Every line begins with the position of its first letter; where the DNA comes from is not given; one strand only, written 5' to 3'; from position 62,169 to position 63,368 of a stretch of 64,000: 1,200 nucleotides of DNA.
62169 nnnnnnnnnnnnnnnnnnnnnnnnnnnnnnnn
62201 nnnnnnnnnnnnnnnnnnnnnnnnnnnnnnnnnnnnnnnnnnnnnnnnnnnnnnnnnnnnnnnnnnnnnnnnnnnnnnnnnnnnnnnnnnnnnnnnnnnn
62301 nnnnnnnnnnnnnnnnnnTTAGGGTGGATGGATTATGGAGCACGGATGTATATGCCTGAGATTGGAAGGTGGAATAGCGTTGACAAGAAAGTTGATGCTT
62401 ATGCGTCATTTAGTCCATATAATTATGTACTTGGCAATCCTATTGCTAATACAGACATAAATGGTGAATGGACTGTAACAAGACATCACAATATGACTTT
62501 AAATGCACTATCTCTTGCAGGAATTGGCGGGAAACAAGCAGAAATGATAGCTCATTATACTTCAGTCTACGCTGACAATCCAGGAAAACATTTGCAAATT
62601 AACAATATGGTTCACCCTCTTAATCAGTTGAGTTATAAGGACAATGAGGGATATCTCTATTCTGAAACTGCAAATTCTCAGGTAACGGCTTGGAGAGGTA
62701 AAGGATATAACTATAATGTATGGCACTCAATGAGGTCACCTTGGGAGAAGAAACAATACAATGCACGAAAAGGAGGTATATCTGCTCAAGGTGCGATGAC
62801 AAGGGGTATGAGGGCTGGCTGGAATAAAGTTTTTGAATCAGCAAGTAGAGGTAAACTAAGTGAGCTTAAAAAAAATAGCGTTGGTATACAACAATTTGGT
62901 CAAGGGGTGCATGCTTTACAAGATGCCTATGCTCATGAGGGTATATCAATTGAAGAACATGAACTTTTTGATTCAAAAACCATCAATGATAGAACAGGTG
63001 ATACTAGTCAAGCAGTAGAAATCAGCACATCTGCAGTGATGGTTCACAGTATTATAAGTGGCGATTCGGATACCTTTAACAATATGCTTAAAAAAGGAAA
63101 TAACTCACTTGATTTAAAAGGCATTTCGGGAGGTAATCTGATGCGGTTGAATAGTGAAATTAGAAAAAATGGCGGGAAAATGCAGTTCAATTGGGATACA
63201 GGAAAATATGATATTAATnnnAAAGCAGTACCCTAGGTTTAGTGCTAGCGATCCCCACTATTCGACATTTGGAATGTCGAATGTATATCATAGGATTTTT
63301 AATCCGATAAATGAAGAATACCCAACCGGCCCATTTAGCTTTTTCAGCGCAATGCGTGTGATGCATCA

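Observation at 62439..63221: Toxin tip resembles a PLC/P1-nuclease trinuclear-metal enzyme armed by Rhs autocleavage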

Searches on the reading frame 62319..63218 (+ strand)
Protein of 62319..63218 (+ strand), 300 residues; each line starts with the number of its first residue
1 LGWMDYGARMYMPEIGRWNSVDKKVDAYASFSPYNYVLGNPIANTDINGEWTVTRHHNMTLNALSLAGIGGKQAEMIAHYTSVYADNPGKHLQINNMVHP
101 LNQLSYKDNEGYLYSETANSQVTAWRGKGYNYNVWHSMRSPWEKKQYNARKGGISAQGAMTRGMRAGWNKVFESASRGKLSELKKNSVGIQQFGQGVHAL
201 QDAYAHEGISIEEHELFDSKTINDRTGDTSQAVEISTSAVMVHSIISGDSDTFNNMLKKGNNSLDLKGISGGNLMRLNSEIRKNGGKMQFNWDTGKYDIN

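Call 17: search_solved_structures(query=A1, max_evalue=10, show_alignments=3)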
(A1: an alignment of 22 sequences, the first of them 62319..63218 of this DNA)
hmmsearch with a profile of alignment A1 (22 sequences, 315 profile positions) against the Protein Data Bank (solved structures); distinct sequences matched with E-value up to 10: 21.
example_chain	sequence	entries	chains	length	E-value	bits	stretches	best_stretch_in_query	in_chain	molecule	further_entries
8fjp_A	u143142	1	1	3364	4.8e-13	52.2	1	3-92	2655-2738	salivary gland surface protein 1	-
9on3_A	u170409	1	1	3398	6.6e-09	38.6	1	4-91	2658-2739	SGS4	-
6l7i_G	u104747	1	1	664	5.7e-08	35.5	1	3-86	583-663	TccC2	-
9c4k_Q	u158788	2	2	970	1.2e-07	34.4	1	1-87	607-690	Toxin subunit YenC2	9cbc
6h6e_F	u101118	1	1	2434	1.3e-07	34.4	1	3-86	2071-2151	TcdB2,TccC3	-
6suf_F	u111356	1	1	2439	1.3e-07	34.4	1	3-86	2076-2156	TcdB2,TccC3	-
5kis_B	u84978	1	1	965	1.5e-07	34.1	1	1-88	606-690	RHS2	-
6suq_A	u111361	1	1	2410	1.9e-07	33.8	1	3-86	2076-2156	TcdB2,TccC3,Genome polyprotein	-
4igl_B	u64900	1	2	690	4.3e-07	32.7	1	1-87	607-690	YenC2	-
6sup_A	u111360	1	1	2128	4.6e-07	32.6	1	3-86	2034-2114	TcdB2,TccC3,Cell division control protein 42 homolog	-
6h6g_A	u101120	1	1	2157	5.7e-07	32.3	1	3-86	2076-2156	TcdB2,TccC3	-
4o9x_A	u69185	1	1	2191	5.8e-07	32.2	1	3-86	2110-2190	TcdB2, TccC3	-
6h6f_F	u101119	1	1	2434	1.3e-06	31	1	3-86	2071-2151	TcdB2,TccC3,TccC3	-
6sue_F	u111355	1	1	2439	1.3e-06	31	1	3-86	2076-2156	TcdB2,TccC3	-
9pt5_A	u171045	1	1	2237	0.0006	22.3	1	38-101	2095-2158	Teneurin-like protein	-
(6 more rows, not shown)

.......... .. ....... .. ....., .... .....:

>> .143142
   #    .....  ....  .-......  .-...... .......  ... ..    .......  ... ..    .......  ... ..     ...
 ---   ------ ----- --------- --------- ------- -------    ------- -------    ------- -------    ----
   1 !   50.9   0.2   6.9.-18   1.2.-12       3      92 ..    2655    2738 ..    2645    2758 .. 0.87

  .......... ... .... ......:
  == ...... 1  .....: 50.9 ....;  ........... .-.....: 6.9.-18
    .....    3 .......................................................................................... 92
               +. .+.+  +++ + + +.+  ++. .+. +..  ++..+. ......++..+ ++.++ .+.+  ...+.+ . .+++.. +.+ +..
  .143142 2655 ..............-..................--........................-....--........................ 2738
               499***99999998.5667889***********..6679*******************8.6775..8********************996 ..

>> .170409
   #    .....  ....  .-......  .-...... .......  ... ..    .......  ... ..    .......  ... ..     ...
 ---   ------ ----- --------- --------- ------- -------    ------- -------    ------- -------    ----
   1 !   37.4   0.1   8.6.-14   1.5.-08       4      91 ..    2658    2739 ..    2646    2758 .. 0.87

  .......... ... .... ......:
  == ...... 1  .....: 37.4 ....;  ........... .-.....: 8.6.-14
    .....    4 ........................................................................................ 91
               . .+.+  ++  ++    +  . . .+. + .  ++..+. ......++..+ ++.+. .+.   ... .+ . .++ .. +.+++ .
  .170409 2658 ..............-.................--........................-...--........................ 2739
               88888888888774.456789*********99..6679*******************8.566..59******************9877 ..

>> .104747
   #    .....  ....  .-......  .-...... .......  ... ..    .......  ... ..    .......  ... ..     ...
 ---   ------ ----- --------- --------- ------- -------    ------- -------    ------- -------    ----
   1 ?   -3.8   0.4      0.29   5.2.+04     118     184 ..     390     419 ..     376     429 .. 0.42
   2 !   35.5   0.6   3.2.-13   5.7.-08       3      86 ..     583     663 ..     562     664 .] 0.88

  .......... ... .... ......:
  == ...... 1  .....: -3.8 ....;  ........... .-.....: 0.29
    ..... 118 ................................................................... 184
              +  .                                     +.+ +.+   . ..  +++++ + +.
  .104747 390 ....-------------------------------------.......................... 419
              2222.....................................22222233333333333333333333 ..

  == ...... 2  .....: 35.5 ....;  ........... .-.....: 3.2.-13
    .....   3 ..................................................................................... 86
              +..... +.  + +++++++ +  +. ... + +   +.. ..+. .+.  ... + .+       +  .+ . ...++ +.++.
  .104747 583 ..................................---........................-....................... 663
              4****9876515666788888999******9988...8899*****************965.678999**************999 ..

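Call 21: find_homologous_proteins(query=A1, max_evalue=0.001)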
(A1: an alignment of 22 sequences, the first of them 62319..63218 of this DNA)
Query A1 (22 sequences) (300 aa, profile of the alignment): 5216 proteins with E <= 0.001 among 8000 candidates; the best 120 are listed.
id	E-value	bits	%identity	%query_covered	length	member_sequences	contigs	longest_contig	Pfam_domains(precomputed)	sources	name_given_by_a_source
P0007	7.2e-158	543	59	85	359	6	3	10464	-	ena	-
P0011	5.4e-153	527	52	94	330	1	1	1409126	-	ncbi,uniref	ncbi:RHS repeat-associated core domain-containing protein [Flavobacterium lipolyticum]|uniref:RHS re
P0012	1.4e-151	522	54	89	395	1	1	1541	-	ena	-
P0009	2.9e-151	521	53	94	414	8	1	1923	-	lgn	-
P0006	3.3e-149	514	59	89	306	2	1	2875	-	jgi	jgi:RHS repeat-associated protein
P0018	5.9e-147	507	52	85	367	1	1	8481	-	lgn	-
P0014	2.6e-146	505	52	90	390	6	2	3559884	-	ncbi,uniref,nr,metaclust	ncbi:RHS repeat-associated core domain-containing protein [Flavobacterium branchiophilum]|uniref:RHS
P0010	4.5e-143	494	57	83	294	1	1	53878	-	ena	-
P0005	6.2e-140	484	68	99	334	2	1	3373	-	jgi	-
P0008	6.1e-138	477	57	90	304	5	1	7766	-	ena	-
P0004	9.9e-138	477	71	99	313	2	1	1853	-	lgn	-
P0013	5.3e-137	474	60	83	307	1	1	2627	-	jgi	jgi:RHS repeat-associated protein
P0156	1.1e-136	473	55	84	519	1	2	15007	-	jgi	jgi:RHS repeat-associated protein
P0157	1.0e-135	470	51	94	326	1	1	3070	-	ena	-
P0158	5.0e-135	468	53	93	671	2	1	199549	PF20551.4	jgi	-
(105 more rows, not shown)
